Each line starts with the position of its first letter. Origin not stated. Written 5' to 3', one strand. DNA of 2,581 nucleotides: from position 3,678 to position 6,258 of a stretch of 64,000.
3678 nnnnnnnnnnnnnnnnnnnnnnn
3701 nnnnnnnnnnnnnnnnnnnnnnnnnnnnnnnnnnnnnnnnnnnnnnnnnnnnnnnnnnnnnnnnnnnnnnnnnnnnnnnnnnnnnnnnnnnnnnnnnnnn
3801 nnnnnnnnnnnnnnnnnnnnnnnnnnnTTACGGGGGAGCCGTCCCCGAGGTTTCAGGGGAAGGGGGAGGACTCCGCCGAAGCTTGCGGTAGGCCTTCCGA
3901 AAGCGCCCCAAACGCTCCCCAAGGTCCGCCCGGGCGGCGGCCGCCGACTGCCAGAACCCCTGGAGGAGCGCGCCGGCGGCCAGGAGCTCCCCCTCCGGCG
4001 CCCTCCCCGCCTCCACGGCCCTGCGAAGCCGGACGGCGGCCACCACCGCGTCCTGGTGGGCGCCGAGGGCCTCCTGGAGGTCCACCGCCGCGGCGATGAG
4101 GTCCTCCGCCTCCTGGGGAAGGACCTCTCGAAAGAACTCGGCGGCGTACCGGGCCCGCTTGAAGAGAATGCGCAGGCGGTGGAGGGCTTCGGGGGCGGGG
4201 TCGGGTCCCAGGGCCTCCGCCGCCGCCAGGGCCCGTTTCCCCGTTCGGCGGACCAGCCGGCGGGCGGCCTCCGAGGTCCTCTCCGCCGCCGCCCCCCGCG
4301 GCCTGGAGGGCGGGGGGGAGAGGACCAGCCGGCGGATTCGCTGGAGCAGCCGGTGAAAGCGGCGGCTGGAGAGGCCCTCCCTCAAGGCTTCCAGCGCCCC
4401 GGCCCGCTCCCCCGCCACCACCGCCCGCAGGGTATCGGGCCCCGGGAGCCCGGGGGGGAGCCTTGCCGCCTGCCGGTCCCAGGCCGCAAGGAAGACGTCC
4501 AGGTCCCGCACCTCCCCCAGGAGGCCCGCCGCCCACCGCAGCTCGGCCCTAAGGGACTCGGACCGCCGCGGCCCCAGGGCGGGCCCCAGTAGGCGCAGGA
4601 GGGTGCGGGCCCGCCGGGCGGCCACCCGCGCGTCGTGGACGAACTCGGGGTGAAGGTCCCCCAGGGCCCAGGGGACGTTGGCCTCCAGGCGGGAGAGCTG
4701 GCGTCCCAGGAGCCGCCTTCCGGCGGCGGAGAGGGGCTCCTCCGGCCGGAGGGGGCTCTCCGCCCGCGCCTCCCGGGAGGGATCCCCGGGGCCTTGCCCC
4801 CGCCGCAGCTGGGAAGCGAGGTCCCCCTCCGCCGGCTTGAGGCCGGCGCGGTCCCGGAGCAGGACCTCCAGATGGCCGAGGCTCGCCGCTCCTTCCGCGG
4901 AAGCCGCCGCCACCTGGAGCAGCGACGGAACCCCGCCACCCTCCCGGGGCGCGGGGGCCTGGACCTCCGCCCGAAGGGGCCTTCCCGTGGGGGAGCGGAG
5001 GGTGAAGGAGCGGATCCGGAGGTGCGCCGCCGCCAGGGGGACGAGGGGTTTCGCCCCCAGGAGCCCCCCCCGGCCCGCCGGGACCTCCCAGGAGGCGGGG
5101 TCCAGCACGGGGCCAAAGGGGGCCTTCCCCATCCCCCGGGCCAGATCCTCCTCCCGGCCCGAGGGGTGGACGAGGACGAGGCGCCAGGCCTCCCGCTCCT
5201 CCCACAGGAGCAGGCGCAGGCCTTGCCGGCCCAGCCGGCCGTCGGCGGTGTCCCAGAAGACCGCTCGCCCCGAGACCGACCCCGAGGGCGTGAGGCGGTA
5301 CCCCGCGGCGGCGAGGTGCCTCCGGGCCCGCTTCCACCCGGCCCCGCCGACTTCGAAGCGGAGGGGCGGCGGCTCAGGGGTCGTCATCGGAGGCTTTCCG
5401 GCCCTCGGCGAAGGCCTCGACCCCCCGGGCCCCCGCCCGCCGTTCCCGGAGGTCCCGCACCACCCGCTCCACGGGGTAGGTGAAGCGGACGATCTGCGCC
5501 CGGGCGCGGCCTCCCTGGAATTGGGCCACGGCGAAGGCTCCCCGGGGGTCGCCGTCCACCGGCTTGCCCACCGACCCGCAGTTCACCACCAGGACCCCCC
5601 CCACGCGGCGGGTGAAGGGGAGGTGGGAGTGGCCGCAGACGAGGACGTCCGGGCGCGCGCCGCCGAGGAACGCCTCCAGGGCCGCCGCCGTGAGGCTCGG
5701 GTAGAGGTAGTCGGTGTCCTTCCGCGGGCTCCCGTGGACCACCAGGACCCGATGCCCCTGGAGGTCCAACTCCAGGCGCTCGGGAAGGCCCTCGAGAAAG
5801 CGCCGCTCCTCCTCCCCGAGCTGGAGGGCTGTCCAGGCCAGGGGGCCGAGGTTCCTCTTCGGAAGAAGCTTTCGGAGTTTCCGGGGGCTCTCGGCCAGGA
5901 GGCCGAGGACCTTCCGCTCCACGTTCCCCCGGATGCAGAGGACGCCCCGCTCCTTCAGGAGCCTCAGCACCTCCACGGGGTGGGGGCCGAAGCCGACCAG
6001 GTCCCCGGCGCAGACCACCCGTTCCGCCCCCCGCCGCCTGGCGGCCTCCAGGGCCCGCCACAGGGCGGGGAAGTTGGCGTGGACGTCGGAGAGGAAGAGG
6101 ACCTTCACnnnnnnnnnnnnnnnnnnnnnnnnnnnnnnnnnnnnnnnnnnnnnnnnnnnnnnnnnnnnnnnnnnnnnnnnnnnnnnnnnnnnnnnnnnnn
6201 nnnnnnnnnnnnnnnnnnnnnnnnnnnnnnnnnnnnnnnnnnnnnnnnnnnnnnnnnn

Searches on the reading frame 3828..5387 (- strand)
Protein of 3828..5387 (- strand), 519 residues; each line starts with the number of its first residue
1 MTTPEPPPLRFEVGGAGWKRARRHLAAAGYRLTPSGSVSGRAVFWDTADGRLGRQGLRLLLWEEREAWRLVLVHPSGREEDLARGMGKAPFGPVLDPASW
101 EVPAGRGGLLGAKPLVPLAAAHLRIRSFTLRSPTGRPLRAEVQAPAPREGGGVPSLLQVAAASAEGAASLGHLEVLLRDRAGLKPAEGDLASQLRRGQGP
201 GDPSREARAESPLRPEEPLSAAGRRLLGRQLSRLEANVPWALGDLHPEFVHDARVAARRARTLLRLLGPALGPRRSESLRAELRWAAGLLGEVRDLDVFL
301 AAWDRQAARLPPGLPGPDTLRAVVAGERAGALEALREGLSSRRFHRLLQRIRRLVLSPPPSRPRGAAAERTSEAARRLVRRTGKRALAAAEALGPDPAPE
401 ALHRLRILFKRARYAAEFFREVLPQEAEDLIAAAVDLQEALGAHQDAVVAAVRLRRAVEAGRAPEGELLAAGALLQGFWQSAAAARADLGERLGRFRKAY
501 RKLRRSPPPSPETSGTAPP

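Call 9: search_protein_families(library=pfam, proteins=[window:3828-5387:-])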
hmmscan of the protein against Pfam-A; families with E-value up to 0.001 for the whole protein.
window:3828-5387:- (519 aa): 1 family
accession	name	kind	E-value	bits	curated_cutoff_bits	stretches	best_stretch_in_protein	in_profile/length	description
PF05235.19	CHAD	-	5.4e-53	180.7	25.6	1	226-455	2-228/228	CHAD domain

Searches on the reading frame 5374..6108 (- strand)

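Call 9: search_protein_families(library=pfam, proteins=[window:5374-6108:-])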
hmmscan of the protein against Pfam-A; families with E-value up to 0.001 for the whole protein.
window:5374-6108:- (244 aa): 2 families
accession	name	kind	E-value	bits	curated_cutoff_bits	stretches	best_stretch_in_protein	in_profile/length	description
PF12850.12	Metallophos_2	-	7.8e-28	97.9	27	1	1-197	1-151/154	Calcineurin-like phosphoesterase superfamily domain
PF00149.33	Metallophos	-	4e-15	57.2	21.5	1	1-163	1-190/191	Calcineurin-like phosphoesterase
